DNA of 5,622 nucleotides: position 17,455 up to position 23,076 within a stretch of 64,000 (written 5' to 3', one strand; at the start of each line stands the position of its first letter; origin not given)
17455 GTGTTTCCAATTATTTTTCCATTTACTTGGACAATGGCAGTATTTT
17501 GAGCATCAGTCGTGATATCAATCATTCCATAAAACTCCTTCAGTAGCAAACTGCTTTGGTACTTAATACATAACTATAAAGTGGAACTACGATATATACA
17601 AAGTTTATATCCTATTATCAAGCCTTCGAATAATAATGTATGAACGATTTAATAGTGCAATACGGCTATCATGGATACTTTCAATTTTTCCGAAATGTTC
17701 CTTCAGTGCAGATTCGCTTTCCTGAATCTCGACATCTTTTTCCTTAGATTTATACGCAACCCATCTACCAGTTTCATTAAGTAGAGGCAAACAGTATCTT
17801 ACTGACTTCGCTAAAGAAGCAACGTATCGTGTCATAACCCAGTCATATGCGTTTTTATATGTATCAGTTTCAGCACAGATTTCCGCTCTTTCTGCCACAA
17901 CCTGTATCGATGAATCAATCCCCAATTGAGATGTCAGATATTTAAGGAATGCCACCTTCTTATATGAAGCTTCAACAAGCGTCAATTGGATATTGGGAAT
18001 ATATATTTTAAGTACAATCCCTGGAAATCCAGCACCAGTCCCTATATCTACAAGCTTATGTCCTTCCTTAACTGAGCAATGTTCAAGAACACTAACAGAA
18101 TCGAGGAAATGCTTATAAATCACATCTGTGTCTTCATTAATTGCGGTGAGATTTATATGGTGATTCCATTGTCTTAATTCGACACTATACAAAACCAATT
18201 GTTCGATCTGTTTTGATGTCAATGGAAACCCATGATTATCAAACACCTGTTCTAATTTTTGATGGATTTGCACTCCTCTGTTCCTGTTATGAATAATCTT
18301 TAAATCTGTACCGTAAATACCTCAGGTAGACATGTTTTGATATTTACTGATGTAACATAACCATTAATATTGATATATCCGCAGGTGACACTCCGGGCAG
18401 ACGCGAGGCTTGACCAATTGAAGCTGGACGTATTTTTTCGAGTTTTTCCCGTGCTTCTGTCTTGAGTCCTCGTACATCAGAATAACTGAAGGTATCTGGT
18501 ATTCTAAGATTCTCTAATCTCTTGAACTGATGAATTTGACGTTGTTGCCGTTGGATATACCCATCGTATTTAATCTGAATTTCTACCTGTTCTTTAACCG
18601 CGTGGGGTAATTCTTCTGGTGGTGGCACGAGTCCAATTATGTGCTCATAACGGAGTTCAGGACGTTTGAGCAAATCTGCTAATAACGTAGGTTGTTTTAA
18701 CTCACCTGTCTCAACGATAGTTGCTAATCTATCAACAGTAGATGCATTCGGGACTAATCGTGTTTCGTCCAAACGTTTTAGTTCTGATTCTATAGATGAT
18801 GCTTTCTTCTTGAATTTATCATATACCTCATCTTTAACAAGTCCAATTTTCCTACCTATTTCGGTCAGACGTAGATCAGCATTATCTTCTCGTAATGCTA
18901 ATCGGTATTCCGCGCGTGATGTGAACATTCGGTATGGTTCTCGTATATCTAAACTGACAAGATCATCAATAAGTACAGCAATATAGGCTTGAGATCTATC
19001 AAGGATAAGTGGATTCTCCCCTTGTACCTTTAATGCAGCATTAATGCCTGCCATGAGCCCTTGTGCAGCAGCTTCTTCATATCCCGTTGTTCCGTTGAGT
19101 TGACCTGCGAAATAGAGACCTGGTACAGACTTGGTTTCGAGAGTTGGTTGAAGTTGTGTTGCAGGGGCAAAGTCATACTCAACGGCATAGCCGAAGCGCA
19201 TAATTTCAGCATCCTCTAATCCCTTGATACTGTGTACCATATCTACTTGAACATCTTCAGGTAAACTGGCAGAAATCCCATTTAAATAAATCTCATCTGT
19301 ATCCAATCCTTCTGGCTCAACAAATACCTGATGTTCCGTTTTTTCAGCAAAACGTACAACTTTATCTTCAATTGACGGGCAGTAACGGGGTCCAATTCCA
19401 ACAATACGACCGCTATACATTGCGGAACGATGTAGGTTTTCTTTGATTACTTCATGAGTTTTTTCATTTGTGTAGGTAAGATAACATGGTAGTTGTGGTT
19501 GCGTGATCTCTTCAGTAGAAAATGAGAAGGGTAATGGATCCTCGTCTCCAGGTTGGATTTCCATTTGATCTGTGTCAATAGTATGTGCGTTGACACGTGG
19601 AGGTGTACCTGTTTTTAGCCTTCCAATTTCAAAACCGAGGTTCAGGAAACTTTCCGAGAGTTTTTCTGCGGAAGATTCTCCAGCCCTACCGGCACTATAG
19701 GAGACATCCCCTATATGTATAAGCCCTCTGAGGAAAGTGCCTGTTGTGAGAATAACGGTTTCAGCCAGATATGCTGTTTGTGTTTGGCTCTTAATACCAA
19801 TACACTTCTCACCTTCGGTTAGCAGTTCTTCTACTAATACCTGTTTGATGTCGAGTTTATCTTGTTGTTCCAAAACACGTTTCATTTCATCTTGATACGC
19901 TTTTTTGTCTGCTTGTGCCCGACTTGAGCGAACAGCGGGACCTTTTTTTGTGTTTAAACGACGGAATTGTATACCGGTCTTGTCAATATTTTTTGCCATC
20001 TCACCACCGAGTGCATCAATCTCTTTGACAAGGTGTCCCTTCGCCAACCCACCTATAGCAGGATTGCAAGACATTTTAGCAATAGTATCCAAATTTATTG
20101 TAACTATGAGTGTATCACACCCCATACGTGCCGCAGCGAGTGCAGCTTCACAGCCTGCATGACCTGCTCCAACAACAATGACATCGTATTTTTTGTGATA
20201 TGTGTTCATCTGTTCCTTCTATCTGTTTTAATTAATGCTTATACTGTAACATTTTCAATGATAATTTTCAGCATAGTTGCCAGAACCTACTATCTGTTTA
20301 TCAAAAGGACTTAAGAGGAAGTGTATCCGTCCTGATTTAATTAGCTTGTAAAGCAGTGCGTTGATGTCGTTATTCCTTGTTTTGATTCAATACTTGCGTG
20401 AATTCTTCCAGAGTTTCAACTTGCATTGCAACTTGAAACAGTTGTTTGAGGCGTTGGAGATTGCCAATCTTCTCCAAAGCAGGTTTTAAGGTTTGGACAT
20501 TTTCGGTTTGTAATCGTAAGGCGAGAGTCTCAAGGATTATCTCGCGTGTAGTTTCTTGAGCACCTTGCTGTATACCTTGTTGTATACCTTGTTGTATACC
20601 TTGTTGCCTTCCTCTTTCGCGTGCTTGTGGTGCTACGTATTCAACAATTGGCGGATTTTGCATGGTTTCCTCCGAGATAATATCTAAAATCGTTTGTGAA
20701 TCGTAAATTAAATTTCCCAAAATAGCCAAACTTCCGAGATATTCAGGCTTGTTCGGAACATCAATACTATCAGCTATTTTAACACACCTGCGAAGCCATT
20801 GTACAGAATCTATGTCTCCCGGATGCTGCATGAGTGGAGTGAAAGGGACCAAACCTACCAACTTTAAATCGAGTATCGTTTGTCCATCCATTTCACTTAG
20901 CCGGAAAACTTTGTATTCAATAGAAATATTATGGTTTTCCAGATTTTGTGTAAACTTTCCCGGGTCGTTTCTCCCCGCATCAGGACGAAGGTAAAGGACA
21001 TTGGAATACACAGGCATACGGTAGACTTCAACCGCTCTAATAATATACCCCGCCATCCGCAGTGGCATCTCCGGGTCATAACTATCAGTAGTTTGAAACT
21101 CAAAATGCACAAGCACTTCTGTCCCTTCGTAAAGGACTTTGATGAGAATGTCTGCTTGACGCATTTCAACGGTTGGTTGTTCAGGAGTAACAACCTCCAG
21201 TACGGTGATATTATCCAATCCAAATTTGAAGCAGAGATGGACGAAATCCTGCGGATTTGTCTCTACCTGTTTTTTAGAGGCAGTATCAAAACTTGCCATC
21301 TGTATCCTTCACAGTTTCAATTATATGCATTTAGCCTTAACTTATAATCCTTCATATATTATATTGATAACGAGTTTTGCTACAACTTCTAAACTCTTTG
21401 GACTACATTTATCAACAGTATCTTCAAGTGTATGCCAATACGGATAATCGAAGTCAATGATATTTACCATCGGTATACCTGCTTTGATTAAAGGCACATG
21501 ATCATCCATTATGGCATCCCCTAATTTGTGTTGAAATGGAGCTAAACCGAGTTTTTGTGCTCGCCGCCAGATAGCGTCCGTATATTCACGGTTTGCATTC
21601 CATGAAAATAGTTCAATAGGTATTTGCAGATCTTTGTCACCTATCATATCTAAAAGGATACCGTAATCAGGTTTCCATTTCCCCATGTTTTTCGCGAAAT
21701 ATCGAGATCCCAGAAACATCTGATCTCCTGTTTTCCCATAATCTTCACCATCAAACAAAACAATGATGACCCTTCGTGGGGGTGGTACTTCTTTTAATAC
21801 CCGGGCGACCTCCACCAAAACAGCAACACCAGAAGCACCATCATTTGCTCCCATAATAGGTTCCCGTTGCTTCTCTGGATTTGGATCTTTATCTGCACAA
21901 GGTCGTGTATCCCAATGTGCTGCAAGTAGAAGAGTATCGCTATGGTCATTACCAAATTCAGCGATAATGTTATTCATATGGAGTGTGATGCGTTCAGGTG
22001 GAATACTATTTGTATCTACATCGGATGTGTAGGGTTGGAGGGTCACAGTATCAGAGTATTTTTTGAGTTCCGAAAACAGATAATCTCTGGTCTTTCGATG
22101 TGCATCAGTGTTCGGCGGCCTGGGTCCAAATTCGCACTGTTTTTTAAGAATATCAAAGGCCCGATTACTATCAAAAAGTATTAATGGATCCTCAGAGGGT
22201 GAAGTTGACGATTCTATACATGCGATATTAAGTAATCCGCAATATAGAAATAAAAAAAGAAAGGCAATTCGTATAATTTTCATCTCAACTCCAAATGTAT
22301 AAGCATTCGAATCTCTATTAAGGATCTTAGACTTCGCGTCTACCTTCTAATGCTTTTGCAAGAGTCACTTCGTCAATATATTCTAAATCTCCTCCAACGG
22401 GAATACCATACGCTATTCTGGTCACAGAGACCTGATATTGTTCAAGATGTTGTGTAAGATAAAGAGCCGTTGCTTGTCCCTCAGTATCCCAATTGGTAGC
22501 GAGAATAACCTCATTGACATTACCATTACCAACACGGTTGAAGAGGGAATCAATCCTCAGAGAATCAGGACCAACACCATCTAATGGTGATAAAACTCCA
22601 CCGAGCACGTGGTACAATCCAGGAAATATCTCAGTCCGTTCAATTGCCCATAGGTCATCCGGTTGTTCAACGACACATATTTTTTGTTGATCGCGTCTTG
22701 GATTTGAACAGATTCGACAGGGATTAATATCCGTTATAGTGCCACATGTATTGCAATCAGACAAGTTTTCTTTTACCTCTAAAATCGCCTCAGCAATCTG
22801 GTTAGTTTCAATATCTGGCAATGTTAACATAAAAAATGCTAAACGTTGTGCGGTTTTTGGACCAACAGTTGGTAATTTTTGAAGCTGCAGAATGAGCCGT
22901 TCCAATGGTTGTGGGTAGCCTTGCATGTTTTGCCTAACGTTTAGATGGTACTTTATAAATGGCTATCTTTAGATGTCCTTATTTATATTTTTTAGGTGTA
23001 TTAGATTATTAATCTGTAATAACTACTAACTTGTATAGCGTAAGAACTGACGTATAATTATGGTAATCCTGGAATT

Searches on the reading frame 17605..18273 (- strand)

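Call 27: search_protein_families(library=pfam, proteins=[window:17605-18273:-], max_evalue=0.001)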
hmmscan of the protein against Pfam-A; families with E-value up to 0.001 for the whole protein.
window:17605-18273:- (222 aa): 3 families
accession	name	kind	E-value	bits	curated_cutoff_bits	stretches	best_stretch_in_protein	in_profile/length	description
PF02527.21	GidB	-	3.2e-44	150.9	27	1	22-200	1-173/184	rRNA small subunit methyltransferase G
PF05175.20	MTS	-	3.8e-06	27.1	23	1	62-130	23-90/170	Methyltransferase small domain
PF13847.12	Methyltransf_31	-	4e-05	23.8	27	1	69-162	2-98/145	Methyltransferase domain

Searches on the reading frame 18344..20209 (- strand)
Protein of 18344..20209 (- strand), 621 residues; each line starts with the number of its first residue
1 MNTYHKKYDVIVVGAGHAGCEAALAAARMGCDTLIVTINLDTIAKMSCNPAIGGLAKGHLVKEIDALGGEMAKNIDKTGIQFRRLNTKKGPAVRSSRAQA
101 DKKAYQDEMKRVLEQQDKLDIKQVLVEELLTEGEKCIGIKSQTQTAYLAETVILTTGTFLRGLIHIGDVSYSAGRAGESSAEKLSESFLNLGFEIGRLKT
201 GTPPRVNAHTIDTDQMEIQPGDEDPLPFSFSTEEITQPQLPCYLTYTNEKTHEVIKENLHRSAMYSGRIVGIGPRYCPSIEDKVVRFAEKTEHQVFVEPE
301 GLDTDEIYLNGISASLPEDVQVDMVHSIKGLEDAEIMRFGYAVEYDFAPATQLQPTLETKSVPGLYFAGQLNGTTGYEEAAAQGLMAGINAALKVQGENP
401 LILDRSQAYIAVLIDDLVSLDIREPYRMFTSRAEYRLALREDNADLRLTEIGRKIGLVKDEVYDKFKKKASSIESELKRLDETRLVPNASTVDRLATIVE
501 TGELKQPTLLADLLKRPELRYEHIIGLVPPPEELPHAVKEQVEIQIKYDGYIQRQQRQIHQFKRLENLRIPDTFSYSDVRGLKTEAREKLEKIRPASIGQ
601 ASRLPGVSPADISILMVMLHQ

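Call 27: search_protein_families(library=pfam, proteins=[window:18344-20209:-], max_evalue=0.001)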
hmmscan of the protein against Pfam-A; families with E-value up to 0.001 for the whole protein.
window:18344-20209:- (621 aa): 8 families
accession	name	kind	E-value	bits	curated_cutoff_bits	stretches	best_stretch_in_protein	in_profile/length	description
PF01134.28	GIDA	-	5.4e-174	579.3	22.1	1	9-398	1-390/391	Glucose inhibited division protein A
PF13932.14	SAM_GIDA_C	-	6.3e-26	90.4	27.1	1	561-616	2-57/57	tRNA modifying enzyme MnmG/GidA C-terminal helical bundle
PF21680.2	GIDA_C_1st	-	5e-23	82.1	24.7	1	460-556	1-96/96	tRNA modifying enzyme MnmG/GidA C-terminal helical domain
PF12831.13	FAD_oxidored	-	1.8e-10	41.1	27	1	9-238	1-216/416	FAD dependent oxidoreductase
PF07992.20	Pyr_redox_2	-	2.9e-06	27.4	26.1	1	8-158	1-109/291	Pyridine nucleotide-disulphide oxidoreductase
PF00070.33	Pyr_redox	-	0.00021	22.2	22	1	10-79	2-70/82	Pyridine nucleotide-disulphide oxidoreductase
PF00890.30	FAD_binding_2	-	0.00024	20.9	20.4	1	9-37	1-29/414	FAD binding domain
PF01262.27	AlaDh_PNT_C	-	0.0004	20.3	23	0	9-46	30-67/214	Alanine dehydrogenase/PNT, C-terminal domain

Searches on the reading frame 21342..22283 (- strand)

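Call 27: search_protein_families(library=pfam, proteins=[window:21342-22283:-], max_evalue=0.001)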
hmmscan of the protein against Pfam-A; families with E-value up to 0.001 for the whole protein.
window:21342-22283:- (313 aa): 1 family
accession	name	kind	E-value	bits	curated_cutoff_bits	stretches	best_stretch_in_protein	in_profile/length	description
PF04389.22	Peptidase_M28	-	4.8e-36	124.7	21.3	1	105-308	1-192/193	Peptidase family M28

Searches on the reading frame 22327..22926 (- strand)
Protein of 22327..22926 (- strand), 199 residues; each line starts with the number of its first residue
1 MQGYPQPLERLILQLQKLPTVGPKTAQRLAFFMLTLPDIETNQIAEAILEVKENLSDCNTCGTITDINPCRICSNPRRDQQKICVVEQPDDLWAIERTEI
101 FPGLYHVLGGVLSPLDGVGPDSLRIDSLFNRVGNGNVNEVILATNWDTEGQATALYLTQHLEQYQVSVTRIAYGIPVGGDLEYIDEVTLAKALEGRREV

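Call 27: search_protein_families(library=pfam, proteins=[window:22327-22926:-], max_evalue=0.001)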
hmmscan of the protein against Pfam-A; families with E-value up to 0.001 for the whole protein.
window:22327-22926:- (199 aa): 5 families
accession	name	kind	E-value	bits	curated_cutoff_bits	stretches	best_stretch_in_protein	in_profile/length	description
PF13662.12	Toprim_4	-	8e-28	96.9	25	1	82-172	2-85/85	Toprim domain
PF21175.2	RecR_C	-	3.3e-14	52.4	22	1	174-197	1-24/24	RecR, C-terminal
PF21176.3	RecR_HhH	-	1.6e-13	50.6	27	1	8-50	1-43/45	RecR, helix-hairpin-helix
PF01751.28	Toprim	-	1.1e-10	42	23.1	1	82-169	1-94/96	Toprim domain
PF02132.21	RecR_ZnF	-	0.00023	21.3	22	1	58-75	4-21/21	RecR, Cys4-zinc finger domain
